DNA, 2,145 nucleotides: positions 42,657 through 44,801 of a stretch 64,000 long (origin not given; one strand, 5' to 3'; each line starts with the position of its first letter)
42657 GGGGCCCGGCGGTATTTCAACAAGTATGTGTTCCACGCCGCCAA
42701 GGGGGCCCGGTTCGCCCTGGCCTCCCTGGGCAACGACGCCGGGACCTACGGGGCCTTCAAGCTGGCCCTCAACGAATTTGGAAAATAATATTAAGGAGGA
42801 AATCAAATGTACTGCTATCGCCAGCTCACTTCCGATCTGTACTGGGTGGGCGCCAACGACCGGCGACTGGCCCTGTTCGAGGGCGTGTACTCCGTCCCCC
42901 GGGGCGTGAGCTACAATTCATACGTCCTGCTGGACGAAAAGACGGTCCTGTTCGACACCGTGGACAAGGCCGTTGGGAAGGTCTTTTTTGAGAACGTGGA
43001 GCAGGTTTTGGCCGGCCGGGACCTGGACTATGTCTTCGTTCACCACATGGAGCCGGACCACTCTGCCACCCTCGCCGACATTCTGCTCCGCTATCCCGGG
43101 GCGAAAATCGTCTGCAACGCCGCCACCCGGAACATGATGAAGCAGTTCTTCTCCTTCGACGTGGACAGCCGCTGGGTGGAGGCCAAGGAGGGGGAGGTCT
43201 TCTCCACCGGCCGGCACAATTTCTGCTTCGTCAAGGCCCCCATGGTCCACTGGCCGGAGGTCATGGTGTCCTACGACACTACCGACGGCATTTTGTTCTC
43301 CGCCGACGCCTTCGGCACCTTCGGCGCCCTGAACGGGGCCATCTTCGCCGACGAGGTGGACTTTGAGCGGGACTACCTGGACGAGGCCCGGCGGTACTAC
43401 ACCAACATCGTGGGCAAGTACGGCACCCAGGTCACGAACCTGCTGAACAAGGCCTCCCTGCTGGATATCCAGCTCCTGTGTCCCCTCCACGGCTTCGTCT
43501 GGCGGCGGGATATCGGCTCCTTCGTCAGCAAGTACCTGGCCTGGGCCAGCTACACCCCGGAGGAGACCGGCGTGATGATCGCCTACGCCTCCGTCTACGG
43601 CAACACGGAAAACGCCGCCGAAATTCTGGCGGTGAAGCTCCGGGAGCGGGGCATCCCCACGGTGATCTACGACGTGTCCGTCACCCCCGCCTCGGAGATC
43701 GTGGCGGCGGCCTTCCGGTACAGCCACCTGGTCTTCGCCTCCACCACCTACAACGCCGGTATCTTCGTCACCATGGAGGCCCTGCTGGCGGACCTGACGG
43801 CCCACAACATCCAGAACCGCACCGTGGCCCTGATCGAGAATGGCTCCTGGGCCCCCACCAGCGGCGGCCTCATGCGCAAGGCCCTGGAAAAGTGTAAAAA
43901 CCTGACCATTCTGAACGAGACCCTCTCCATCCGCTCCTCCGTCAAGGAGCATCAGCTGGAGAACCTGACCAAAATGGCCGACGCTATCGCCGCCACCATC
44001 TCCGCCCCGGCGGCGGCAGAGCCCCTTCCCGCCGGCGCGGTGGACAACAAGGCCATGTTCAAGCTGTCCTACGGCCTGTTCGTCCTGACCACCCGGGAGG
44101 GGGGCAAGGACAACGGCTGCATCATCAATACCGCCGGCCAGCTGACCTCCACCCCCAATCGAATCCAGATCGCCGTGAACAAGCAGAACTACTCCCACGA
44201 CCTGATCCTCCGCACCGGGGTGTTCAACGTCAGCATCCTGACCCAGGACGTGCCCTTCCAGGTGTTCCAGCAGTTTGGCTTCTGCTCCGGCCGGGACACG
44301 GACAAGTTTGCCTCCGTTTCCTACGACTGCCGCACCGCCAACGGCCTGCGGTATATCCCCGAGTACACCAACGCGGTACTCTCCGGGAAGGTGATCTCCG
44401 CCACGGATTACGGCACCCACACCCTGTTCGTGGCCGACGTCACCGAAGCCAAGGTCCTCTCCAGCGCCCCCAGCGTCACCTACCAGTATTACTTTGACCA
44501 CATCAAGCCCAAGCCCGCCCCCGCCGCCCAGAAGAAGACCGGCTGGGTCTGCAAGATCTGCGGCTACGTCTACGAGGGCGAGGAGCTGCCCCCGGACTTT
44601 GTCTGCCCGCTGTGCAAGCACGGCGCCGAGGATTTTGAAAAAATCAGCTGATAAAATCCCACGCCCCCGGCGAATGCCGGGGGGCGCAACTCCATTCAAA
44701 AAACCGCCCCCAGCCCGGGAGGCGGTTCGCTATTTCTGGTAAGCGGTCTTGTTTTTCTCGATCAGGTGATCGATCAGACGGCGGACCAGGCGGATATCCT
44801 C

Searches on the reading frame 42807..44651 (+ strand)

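Call 95: search_protein_families(library=pfam, proteins=[window:42807-44651:+], max_evalue=0.001)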
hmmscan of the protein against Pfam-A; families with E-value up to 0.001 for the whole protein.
window:42807-44651:+ (614 aa): 6 families
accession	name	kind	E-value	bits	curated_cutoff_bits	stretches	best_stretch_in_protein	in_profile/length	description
PF01613.24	Flavin_Reduct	-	9e-29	101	27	1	417-566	1-149/153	Flavin reductase like domain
PF19583.5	ODP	-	4.9e-19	69.4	27.2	1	35-229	2-194/194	ODP family beta lactamase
PF21349.2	RUBY_RBDX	-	7.1e-11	41.8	26.5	1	580-611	1-30/30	Rubrerythrin, rubredoxin-like domain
PF00753.33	Lactamase_B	-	3.4e-08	34.1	22.7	1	34-179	4-161/196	Metallo-beta-lactamase superfamily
PF00258.30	Flavodoxin_1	-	1.4e-05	25.7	25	1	258-347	1-96/143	Flavodoxin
PF12706.13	Lactamase_B_2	-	1.6e-05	25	27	1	46-150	2-116/200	Beta-lactamase superfamily domain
